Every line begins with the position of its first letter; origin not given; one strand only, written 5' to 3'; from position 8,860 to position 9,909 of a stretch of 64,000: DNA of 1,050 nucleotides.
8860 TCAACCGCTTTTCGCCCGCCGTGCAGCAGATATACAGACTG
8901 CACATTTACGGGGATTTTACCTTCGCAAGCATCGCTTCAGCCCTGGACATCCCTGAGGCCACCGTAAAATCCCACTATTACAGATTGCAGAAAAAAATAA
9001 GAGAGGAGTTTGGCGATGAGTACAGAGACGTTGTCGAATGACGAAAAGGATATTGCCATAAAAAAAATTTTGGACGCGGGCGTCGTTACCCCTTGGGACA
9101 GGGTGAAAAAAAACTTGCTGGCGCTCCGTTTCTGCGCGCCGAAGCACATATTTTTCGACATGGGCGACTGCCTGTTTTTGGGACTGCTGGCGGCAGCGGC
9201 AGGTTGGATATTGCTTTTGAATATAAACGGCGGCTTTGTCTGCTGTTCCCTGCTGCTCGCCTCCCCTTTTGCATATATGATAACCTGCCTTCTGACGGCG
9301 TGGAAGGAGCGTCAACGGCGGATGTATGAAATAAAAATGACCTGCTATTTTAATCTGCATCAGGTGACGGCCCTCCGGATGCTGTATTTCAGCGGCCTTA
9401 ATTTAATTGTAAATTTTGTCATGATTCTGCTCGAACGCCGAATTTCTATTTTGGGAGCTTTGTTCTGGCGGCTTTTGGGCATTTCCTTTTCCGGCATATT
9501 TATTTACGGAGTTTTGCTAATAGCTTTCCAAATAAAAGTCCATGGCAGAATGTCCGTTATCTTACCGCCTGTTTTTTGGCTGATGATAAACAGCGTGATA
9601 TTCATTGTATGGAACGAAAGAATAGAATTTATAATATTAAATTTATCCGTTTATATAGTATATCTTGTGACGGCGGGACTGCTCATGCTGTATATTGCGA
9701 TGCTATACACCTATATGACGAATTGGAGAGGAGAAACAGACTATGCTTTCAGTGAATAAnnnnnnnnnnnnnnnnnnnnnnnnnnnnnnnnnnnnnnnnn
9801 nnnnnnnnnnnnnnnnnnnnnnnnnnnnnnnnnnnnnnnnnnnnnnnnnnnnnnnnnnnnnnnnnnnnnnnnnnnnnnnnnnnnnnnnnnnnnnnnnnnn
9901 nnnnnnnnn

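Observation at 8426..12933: ECF sigma factor operon with a polytopic candidate anti-sigma and an ABC ATPase plus two large membrane proteins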

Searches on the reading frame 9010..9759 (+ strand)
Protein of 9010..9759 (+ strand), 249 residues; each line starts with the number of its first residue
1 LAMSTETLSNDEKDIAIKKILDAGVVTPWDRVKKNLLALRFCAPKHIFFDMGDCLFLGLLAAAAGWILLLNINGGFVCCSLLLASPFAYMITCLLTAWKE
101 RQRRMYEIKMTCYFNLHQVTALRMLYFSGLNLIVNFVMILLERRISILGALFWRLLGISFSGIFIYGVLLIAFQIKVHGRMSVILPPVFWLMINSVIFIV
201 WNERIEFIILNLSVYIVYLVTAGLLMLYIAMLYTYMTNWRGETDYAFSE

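Call 4: search_protein_families(library=pfam, proteins=[window:9010-9759:+], max_evalue=1)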
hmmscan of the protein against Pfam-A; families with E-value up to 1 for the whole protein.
window:9010-9759:+ (249 aa): 0 families

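Call 5: search_protein_families(library=ncbifam, proteins=[window:9016-9759:+], max_evalue=1)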
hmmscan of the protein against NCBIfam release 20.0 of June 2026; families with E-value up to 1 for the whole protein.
window:9016-9759:+ (247 aa): 0 families

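Call 7: find_homologous_proteins(query=window:9016-9759:+, max_evalue=0.001)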
Query window:9016-9759:+ (247 aa): 29 proteins with E <= 0.001 among 1799 candidates.
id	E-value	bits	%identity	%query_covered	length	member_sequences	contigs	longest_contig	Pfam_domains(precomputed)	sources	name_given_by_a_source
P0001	1.0e-93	332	61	100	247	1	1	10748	-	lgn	-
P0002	1.5e-91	325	60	100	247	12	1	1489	-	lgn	-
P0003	5.0e-90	320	59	100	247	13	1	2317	-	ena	-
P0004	1.5e-89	318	60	100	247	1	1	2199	-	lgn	-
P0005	1.7e-89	318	57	100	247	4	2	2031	-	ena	-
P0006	9.2e-89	315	60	89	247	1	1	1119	-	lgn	-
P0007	3.2e-88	314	58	100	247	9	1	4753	-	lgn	-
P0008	6.7e-88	313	58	100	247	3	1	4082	-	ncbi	-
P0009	1.4e-86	308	57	100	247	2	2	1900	-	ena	-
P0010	3.0e-84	301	56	100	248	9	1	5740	-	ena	-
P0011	1.1e-83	299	100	59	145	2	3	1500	-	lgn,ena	-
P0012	5.1e-72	261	51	100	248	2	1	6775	-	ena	-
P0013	5.5e-69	251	50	100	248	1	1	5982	-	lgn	-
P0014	7.8e-69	250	50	98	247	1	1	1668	-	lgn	-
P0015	1.9e-67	246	50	98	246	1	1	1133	-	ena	-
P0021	4.5e-16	77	30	97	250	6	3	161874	-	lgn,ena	-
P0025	3.3e-15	75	29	97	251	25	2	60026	-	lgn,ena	-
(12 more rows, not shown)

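Call 8: find_encoding_contigs(protein=P0021, flank=8000, max_places=3)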
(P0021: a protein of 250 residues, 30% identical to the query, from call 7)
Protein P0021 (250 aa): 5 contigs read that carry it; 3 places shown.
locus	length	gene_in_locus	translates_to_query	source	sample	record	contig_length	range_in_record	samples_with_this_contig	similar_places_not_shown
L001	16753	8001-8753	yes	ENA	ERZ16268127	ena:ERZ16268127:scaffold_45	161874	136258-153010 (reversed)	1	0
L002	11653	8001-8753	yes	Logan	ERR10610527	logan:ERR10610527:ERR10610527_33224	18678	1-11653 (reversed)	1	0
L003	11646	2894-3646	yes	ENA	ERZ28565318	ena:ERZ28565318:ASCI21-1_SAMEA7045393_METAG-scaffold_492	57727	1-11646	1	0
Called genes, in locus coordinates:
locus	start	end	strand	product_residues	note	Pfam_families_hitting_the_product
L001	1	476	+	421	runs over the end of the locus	PF03611:EIIC-GAT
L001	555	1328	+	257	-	PF03328:HpcH_HpaI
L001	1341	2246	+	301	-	PF02126:PTE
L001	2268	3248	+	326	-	PF00389:2-Hacid_dh, PF02826:2-Hacid_dh_C, PF03446:NAD_binding_2 (weak)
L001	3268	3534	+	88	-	PF00381:PTS-HPr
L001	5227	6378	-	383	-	PF14659:Phage_int_SAM_3, PF00589:Phage_integrase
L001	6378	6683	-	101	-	PF20648:DUF6809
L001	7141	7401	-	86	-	-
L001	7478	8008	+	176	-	PF04542:Sigma70_r2, PF08281:Sigma70_r4_2, PF04545:Sigma70_r4 (weak)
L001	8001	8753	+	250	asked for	-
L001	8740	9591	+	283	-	PF00005:ABC_tran, PF13304:AAA_21 (weak)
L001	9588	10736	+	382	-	-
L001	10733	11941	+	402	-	-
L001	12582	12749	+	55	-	-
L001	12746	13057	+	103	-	PF08281:Sigma70_r4_2 (weak), PF04545:Sigma70_r4 (weak)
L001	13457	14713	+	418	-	PF00395:SLH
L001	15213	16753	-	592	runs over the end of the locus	PF13936:HTH_38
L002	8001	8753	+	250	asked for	-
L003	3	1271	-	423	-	?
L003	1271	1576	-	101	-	PF20648:DUF6809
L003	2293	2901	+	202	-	PF04542:Sigma70_r2, PF08281:Sigma70_r4_2, PF04545:Sigma70_r4 (weak)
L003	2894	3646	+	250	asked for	-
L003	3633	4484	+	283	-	PF00005:ABC_tran, PF13304:AAA_21 (weak)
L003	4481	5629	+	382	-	-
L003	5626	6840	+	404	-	-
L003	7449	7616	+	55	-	-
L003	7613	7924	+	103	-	PF08281:Sigma70_r4_2 (weak), PF04545:Sigma70_r4 (weak)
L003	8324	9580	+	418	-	PF00395:SLH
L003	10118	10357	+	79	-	-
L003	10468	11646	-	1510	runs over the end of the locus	-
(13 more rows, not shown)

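Call 9: find_encoding_contigs(protein=P0001, flank=8000, max_places=3)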
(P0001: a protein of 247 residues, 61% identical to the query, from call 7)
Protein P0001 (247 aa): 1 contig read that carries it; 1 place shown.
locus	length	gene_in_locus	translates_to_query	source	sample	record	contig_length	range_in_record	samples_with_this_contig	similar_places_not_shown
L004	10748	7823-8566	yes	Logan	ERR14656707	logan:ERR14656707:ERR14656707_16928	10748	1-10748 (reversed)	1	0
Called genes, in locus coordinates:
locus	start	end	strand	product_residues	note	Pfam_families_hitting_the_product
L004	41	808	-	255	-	PF00005:ABC_tran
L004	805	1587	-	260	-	PF00528:BPD_transp_1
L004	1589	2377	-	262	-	PF00528:BPD_transp_1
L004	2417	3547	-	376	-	PF13379:NMT1_2 (faint), PF09084:NMT1 (faint)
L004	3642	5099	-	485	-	PF00072:Response_reg, PF00165:HTH_AraC, PF12833:HTH_18, PF00165:HTH_AraC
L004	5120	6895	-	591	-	PF02743:dCache_1, PF06580:His_kinase, PF02518:HATPase_c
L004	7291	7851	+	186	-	PF04542:Sigma70_r2, PF08281:Sigma70_r4_2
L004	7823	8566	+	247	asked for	-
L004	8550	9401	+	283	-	PF00005:ABC_tran, PF13304:AAA_21 (faint)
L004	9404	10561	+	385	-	-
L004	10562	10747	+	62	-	?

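Call 10: find_encoding_contigs(protein=P0025, flank=8000, max_places=3)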
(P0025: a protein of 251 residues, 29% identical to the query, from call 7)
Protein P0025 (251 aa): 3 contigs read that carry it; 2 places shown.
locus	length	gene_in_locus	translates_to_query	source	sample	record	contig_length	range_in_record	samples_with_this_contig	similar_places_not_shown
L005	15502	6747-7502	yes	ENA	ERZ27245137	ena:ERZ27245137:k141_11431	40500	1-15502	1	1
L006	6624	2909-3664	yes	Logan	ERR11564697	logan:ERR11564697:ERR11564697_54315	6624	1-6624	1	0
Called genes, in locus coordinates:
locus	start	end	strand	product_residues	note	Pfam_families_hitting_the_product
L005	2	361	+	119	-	?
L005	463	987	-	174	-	PF00589:Phage_integrase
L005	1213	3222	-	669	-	PF02687:FtsX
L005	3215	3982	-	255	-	PF00005:ABC_tran, PF13304:AAA_21 (faint)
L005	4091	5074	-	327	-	PF02518:HATPase_c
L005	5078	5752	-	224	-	PF00072:Response_reg, PF00486:Trans_reg_C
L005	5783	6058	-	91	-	-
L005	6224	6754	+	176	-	PF04542:Sigma70_r2, PF08281:Sigma70_r4_2, PF04545:Sigma70_r4 (weak)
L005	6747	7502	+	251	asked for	-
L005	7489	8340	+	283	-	PF13476:AAA_23 (weak), PF00005:ABC_tran, PF13304:AAA_21 (weak)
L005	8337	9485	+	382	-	-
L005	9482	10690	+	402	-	-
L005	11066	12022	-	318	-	-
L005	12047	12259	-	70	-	-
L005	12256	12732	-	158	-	PF04542:Sigma70_r2, PF08281:Sigma70_r4_2, PF04545:Sigma70_r4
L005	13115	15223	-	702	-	PF01757:Acyl_transf_3, PF01168:Ala_racemase_N, PF00842:Ala_racemase_C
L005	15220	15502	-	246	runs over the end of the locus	PF02557:VanY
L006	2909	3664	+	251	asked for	-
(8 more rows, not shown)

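Call 16: find_related_loci(query=A1, collection=genome_contigs, flank=8000)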
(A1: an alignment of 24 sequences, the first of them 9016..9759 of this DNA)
Query A1 (247 aa) in genome_contigs; peptide patterns used: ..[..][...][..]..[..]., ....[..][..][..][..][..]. (x = any residue, [..] = any of these).
60 stretches matched a pattern; 16 encode a relative of the query (tblastn E <= 1e-3); 16 distinct loci.
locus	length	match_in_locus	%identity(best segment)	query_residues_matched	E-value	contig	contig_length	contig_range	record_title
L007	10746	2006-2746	58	1-247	3e-90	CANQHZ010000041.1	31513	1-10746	MAG: uncultured Lachnospiraceae bacterium isolate Lapin-028__bin75 genome assembly, contig: Lapin-028__NODE_1482_length_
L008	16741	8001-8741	57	1-247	3e-89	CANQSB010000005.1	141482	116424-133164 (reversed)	MAG: uncultured Lachnospiraceae bacterium isolate Lapin-023__bin85 genome assembly, contig: Lapin-023__NODE_117_length_1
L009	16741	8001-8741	56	1-247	1e-87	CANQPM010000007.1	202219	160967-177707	MAG: uncultured Lachnospiraceae bacterium isolate Lapin-012__bin1 genome assembly, contig: Lapin-012__NODE_66_length_202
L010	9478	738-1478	58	1-247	2e-87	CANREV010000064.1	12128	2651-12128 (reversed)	MAG: uncultured Acetatifactor sp. isolate Lapin-024__bin39 genome assembly, contig: Lapin-024__NODE_6635_length_12128_co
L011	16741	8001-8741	56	1-247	9e-83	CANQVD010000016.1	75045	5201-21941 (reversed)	MAG: uncultured Eisenbergiella sp. isolate Lapin-032__bin112 genome assembly, contig: Lapin-032__NODE_580_length_75045_c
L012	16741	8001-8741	56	1-247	1e-80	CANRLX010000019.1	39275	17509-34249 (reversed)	MAG: uncultured Acetatifactor sp. isolate Lapin-030__bin7 genome assembly, contig: Lapin-030__NODE_1485_length_39275_cov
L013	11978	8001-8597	29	7-206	7e-20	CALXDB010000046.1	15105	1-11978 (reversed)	MAG: uncultured Oscillospiraceae bacterium isolate BRZ_AB__bin67 genome assembly, contig: BRZ_AB__NODE_3761_length_15105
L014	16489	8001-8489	34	7-167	2e-18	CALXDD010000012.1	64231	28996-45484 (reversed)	MAG: uncultured Oscillospiraceae bacterium isolate BRZ_PD__bin97 genome assembly, contig: BRZ_PD__NODE_557_length_64231_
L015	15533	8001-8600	32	7-206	5e-18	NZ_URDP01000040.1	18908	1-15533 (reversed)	Uncultured Oscillibacter sp. isolate UMGS906, whole genome shotgun sequence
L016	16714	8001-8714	30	7-246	6e-17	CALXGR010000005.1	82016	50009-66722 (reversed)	MAG: uncultured Clostridia bacterium isolate BRZ_BM__bin65 genome assembly, contig: BRZ_BM__NODE_472_length_82016_cov_5.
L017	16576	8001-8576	32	7-197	3e-16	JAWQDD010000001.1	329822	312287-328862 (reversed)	Oscillospiraceae bacterium CM74B_53B_ID361 LM_D7_4-BHI_SB-5_3B.1_NODE_4, whole genome shotgun sequence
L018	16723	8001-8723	27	1-245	1e-15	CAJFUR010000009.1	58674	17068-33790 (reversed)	uncultured Eggerthellaceae bacterium isolate Coassembly_mag_450 genome assembly, contig: MAGpy_11413_min2k_bin_450_fak87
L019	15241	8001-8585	31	7-201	1e-15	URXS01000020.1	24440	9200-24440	uncultured Oscillibacter sp. isolate UMGS1448 genome assembly, contig: NODE_1129_length_24440_cov_10.509124, whole genom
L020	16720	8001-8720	30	7-246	2e-15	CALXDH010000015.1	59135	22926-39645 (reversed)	MAG: uncultured Oscillospiraceae bacterium isolate BRZ_CF__bin49 genome assembly, contig: BRZ_CF__NODE_673_length_59135_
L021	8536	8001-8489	32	7-167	1e-14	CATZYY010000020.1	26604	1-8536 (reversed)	MAG TPA_asm: uncultured Oscillospiraceae bacterium isolate ERR9578317_bin.32_MetaWRAP_v1.3_MAG genome assembly, contig:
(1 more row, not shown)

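Call 36: predict_structure(alignment_id=A1)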
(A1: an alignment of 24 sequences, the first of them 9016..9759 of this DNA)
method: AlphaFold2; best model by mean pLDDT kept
length: 247 residues; sequences in the alignment: 24
mean_pLDDT: 67.7   pTM: 0.69
mean pLDDT of the five models: 67.7, 65.0, 64.4, 62.1, 53.2
residues with pLDDT >= 90: 11; 70-90: 89; 50-70: 126; < 50: 21
segments of 3 or more residues with pLDDT < 50: 1-3, 105-110, 239-247
pLDDT, mean of each block of 10 residues (from residue 1): 60 68 59 61 55 64 65 62 66 64 49 65 76 76 60 83 84 70 74 71 74 90 90 64 33
secondary structure, 60 per line:
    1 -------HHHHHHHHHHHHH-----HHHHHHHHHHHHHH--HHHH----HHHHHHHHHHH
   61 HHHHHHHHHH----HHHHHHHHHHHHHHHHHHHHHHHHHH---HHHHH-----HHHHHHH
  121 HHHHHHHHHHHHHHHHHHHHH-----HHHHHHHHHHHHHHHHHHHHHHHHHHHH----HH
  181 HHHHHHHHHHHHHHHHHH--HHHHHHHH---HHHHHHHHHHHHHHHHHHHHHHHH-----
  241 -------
elements in order: H8-20 H26-39 H42-45 H50-70 H75-100 H104-108 H114-141 H147-174 H179-198 H201-208 H212-235

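Call 45: search_protein_representatives(alignment_id=A1)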
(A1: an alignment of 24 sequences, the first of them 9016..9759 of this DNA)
Query: 24 sequences, 247 profile positions. Proteins with E-value up to 0.001 (for the whole library): 443; up to 1e-10: 334; up to 1e-30: 91. The best 150 are listed.
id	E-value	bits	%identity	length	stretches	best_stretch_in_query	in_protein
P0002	2.1e-116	404.4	-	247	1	1-247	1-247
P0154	6.2e-74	265.3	-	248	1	2-246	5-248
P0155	2.0e-68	247.2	-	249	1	3-244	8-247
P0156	8.5e-67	241.9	-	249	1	2-245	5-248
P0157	1.6e-66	241.0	-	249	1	2-243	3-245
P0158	2.5e-66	240.4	-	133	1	1-133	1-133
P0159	3.0e-65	236.8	-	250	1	1-245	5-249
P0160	1.8e-60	221.1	-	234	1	9-236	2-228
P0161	1.5e-58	214.9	-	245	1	4-246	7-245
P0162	3.0e-57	210.6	-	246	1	2-243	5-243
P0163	2.3e-56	207.7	-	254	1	6-246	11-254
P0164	1.8e-55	204.8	-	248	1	1-246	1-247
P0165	2.0e-53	198.0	-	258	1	3-237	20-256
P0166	2.2e-53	197.9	-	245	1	6-245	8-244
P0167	2.8e-53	197.6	-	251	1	1-188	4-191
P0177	1.7e-48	181.9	-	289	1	6-236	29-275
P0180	3.3e-47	177.7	-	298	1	3-244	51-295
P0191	4.1e-43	164.3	-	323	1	32-244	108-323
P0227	9.7e-33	130.3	-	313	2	68-235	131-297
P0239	3.8e-31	125.1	-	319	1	7-230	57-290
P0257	5.8e-29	118.0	-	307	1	6-232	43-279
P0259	6.8e-29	117.7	-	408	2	10-140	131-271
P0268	6.8e-28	114.4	-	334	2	74-237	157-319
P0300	3.3e-25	105.7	-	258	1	15-240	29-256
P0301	4.5e-25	105.2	-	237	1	8-227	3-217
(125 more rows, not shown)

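Call 46: search_protein_families(library=pfam, proteins=[P0259, P0191, P0268, P0227, P0239, P0257, P0180, P0177, P0301, P0300], max_evalue=0.1)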
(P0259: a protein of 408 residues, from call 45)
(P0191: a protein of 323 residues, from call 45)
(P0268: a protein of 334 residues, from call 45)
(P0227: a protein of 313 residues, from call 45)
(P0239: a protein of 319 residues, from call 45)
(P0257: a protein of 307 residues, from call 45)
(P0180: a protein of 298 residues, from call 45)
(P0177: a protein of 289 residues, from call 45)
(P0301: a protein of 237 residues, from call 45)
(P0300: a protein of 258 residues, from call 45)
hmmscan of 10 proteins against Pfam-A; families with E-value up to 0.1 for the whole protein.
P0259 (408 aa): 0 families

P0191 (323 aa): 0 families

P0268 (334 aa): 0 families

P0227 (313 aa): 1 family
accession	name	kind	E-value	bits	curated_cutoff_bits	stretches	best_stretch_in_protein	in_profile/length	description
PF04973.17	NMN_transporter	-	0.029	14.8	27.3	1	101-260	8-155/175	Nicotinamide mononucleotide transporter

P0239 (319 aa): 1 family
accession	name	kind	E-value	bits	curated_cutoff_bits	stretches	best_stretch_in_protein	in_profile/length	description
PF07456.16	Hpre_diP_synt_I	-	0.022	15.2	30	0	165-260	45-142/147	Heptaprenyl diphosphate synthase component I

P0257 (307 aa): 0 families

P0180 (298 aa): 0 families

P0177 (289 aa): 0 families

P0301 (237 aa): 0 families

P0300 (258 aa): 0 families

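Call 61: find_related_loci(query=A7, collection=metagenome_contigs, flank=6000)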
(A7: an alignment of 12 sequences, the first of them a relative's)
Query A7 (246 aa) in metagenome_contigs; peptide patterns used: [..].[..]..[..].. (x = any residue, [..] = any of these).
52 stretches matched a pattern; 18 encode a relative of the query (tblastn E <= 1e-3); 18 distinct loci.
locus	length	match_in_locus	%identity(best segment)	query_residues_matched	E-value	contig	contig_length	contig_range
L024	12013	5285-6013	47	1-245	6e-54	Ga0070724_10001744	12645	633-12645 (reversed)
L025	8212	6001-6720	35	7-245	4e-45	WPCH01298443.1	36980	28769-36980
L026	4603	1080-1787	37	7-245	7e-41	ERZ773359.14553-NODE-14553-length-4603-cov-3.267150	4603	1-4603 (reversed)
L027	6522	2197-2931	36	1-246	8e-39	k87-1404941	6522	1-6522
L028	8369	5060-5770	35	7-243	6e-36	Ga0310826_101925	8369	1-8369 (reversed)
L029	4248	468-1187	34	7-246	2e-35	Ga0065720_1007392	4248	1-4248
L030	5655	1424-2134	34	7-243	4e-34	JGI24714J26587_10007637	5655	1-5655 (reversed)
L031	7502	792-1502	34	7-243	4e-34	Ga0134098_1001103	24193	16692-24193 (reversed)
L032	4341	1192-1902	34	7-243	4e-34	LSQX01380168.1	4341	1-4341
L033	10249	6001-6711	34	7-243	4e-34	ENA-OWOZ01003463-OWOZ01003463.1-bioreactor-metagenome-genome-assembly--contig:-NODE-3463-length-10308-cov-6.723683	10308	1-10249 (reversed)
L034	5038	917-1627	34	7-243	9e-32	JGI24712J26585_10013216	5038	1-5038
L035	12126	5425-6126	30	7-241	2e-30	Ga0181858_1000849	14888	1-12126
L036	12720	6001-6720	33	8-246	3e-29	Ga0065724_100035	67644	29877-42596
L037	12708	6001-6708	33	8-243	9e-36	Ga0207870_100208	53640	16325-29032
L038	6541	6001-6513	34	7-179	4e-25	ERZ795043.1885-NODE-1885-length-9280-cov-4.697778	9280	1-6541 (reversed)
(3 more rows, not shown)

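Call 73: fold_search(model_id=the predicted structure, library=pdb)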
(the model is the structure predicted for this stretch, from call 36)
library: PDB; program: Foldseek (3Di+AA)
matches with E <= 10: 169; with E <= 0.001: 0
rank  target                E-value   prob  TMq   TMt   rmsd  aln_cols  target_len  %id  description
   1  7r8b_A                1.7e-01  0.99  0.48  0.24   6.7       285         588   10  The structure of human ABCG5/ABCG8 supplemented with cholesterol (released 2021-09-08)
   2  8i38_A                2.0e-01  0.96  0.48  0.27  11.8       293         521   11  Cryo-EM structure of abscisic acid transporter AtABCG25 in inward conformation (released 2023-09-13)
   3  7r88_A                2.2e-01  0.96  0.43  0.22   8.2       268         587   11  The structure of human ABCG5-I529W/ABCG8-WT (released 2021-09-08)
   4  7f02_B                2.3e-01  0.87  0.37  0.40   8.0       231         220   13  Cytochrome c-type biogenesis protein CcmABCD from E. coli (released 2022-11-09)
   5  8bht_A                2.3e-01  0.85  0.38  0.21  10.1       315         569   10  ABCG2 turnover-1 state with tariquidar bound (released 2023-01-11)
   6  7o12_E                3.7e-01  0.95  0.47  0.47   7.3       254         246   13  ABC transporter NosDFY, AMPPNP-bound in GDN (released 2022-04-13)
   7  7r89_A                4.1e-01  0.90  0.43  0.22   8.2       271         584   11  The structure of human ABCG5/ABCG8 purified from yeast (released 2021-09-08)
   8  5a63_C                7.7e-01  0.69  0.38  0.38  11.6       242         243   13  Cryo-EM structure of the human gamma-secretase complex at 3.4 angstrom resolution. (released 2015-08-05)
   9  8zyv_F                8.1e-01  0.08  0.14  0.15  27.7       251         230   10  Bacterial flagellar sodium-driven stator PomA5PomB2 with 100 mM NaCl (released 2025-01-01)
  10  6ivp_D                8.4e-01  0.11  0.17  0.15  25.0       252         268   11  Crystal structure of a membrane protein P262A (released 2019-11-06)
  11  9kq0_A                8.4e-01  0.09  0.14  0.15  26.7       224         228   12  Structure of TolQRA complex at pH 8.0 from E.coli (released 2026-03-04)
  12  9o40_A                9.2e-01  0.08  0.13  0.14  28.0       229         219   12  cryo-EM structure of TolQR conformation1 in SMA nanodiscs (released 2025-12-17)
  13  8brd_D                9.7e-01  0.10  0.16  0.17  26.3       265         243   12  Mechanisms of ion selectivity and rotor coupling in the bacterial flagellar sodium-driven stator unit (released 2023-06-14)
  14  9kpz_C                1.0e+00  0.11  0.16  0.18  25.7       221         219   11  Structure of TolQRA complex at pH 5.4 from E.coli (released 2026-03-04)
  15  8f6k_B                1.2e+00  0.33  0.30  0.27  10.5       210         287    8  Cryo-EM structure of a Zinc-loaded H263A/D287A mutant of the YiiP-Fab complex (released 2023-02-08)
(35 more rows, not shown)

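Call 76: search_dna_similar(query=window:9016-9759:+, collection=plasmids, mode=protein, max_evalue=0.001, max_rows=15)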
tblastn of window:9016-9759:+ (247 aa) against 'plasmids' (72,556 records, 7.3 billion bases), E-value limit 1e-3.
No match.

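Call 79: search_solved_structures(query=A6, max_evalue=10)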
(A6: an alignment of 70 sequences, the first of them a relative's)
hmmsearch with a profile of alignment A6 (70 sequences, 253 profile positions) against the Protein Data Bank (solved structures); distinct sequences matched with E-value up to 10: 0.

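Call 82: search_protein_families(library=padloc, proteins=[window:9016-9759:+], max_evalue=0.01)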
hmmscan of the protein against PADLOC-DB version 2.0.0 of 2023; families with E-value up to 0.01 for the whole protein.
window:9016-9759:+ (247 aa): 0 families
